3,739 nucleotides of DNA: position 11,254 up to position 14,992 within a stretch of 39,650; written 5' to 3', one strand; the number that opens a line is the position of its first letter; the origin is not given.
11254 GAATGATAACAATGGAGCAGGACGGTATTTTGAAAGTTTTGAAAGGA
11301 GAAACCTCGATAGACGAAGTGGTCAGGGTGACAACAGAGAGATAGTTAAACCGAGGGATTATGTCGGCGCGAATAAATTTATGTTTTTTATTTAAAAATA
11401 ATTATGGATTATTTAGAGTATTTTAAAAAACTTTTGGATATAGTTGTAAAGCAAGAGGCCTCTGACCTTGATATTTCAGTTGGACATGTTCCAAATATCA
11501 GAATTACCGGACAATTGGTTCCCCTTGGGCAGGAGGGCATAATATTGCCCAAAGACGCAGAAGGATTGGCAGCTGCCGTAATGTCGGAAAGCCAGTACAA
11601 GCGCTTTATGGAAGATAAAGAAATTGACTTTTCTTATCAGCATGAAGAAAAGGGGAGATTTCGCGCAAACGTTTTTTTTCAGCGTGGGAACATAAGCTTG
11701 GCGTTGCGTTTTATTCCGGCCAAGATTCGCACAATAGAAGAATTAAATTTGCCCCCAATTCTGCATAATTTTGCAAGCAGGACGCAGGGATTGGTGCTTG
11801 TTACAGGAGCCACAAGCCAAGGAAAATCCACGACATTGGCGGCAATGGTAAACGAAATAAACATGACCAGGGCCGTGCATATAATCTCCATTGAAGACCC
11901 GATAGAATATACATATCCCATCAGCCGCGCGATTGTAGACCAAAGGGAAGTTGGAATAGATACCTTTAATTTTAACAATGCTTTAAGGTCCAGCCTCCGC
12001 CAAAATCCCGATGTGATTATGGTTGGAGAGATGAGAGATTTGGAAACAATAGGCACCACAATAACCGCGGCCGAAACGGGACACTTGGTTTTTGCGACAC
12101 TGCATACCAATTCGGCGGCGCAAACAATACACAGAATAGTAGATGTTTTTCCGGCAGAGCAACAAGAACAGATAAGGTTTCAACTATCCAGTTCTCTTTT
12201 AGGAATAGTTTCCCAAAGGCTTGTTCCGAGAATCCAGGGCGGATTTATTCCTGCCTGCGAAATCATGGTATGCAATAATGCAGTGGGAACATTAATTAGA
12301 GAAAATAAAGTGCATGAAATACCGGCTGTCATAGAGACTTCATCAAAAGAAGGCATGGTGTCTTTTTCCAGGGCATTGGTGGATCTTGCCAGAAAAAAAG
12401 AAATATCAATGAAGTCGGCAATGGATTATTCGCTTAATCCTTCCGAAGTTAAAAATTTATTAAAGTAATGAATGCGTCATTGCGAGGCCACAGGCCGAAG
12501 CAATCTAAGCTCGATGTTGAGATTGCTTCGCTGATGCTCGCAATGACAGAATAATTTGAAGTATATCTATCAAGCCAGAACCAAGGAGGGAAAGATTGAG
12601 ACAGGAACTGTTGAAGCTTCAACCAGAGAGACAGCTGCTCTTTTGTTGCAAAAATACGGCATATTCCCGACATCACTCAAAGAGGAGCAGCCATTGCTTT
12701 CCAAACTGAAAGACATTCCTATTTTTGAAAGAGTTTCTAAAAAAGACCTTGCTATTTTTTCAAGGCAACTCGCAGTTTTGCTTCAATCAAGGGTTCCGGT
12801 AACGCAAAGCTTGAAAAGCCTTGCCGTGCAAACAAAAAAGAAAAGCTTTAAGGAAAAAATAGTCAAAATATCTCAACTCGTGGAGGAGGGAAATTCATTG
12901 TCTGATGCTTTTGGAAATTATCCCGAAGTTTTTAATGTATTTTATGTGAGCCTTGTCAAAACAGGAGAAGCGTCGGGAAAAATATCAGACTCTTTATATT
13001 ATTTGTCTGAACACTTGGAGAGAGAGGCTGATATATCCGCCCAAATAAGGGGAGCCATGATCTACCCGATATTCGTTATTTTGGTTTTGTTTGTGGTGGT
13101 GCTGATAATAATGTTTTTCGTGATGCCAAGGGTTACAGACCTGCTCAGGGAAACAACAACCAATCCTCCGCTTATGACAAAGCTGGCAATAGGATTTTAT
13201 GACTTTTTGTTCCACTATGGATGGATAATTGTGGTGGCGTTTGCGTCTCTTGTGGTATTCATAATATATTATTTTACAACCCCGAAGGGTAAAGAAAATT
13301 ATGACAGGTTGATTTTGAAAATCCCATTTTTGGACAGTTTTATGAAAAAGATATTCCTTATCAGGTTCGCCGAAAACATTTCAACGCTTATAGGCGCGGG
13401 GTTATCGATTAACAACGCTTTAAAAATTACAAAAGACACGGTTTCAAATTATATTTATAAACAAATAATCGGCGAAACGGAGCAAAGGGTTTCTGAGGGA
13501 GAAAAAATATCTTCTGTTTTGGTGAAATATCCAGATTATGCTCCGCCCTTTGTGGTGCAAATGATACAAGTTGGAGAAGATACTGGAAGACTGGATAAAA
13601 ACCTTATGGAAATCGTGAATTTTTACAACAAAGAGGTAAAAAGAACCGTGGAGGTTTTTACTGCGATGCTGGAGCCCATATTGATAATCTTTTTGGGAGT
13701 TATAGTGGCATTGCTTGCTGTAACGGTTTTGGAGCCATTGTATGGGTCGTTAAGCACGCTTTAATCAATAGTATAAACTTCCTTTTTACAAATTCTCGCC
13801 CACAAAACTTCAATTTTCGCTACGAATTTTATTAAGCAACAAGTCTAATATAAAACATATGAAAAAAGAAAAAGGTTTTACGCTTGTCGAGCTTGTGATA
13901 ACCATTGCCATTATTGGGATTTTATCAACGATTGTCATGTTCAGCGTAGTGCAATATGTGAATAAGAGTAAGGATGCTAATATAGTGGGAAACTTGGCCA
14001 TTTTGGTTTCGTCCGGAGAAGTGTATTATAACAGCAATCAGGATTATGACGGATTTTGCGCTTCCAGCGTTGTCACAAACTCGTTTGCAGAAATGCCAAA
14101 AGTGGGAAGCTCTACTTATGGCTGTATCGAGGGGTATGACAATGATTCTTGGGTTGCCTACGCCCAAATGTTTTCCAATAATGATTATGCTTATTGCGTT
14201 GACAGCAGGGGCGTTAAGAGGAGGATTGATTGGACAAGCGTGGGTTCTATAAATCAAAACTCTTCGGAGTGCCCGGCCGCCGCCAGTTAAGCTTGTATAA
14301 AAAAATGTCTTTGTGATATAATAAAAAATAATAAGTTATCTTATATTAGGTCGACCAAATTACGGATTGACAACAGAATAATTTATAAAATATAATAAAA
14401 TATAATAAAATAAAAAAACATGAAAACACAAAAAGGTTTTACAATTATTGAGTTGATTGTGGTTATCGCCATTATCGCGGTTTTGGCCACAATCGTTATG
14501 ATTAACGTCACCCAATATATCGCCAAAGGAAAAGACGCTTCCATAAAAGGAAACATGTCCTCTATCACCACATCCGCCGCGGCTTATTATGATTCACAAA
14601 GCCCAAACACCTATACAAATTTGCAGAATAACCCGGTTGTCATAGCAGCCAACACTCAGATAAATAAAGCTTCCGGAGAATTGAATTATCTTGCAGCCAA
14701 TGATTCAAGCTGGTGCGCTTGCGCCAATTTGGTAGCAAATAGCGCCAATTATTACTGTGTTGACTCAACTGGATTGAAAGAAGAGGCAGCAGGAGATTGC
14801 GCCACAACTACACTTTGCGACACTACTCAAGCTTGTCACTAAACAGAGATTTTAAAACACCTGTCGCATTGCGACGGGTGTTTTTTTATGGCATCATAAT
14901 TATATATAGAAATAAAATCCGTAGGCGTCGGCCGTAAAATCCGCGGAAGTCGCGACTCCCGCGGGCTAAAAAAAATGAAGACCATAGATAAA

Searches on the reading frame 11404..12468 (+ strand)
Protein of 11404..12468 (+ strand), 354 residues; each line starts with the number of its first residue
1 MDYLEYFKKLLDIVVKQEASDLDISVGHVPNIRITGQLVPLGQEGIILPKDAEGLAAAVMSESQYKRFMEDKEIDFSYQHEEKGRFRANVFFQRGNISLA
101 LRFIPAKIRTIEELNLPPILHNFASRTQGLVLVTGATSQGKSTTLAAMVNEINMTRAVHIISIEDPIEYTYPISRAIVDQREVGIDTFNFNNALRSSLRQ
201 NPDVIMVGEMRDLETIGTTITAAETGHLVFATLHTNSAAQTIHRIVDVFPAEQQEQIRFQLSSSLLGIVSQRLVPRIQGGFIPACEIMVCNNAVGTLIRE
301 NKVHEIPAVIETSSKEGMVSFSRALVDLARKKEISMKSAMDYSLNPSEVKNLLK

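Call 37: search_protein_families(library=pfam, proteins=[window:11404-12468:+], max_evalue=0.01)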
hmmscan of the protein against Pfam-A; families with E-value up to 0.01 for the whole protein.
window:11404-12468:+ (354 aa): 1 family
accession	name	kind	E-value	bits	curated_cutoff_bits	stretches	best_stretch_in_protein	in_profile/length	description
PF00437.27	T2SSE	-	2.9e-46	158.3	24.9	1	119-277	133-281/370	Type II/IV secretion system protein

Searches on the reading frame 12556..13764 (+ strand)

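Call 37: search_protein_families(library=pfam, proteins=[window:12556-13764:+], max_evalue=0.01)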
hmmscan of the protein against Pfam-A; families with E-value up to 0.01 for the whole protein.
window:12556-13764:+ (402 aa): 3 families
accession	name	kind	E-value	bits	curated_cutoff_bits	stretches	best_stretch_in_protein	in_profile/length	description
PF00482.28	T2SSF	-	7.2e-58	194.4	25.2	2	68-191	1-125/125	Type II secretion system (T2SS), protein F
PF03631.20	Virul_fac_BrkB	-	0.0013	18.9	33.7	1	173-247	118-188/259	Virulence factor BrkB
PF04148.18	Erv26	-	0.0081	16.5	22.2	0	143-182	23-62/202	Transmembrane adaptor Erv26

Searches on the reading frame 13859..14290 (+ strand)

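Call 37: search_protein_families(library=pfam, proteins=[window:13859-14290:+], max_evalue=0.01)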
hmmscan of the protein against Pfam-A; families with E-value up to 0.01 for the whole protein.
window:13859-14290:+ (143 aa): 1 family
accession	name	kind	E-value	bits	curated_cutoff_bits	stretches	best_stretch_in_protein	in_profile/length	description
PF07963.17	N_methyl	-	1.9e-09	37.1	21.2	1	1-27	1-27/27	Prokaryotic N-terminal methylation motif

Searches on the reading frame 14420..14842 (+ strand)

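Call 37: search_protein_families(library=pfam, proteins=[window:14420-14842:+], max_evalue=0.01)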
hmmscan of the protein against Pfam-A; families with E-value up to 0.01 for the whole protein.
window:14420-14842:+ (140 aa): 1 family
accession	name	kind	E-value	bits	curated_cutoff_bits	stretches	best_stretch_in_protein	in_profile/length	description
PF07963.17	N_methyl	-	1.3e-08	34.5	21.2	1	1-27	1-27/27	Prokaryotic N-terminal methylation motif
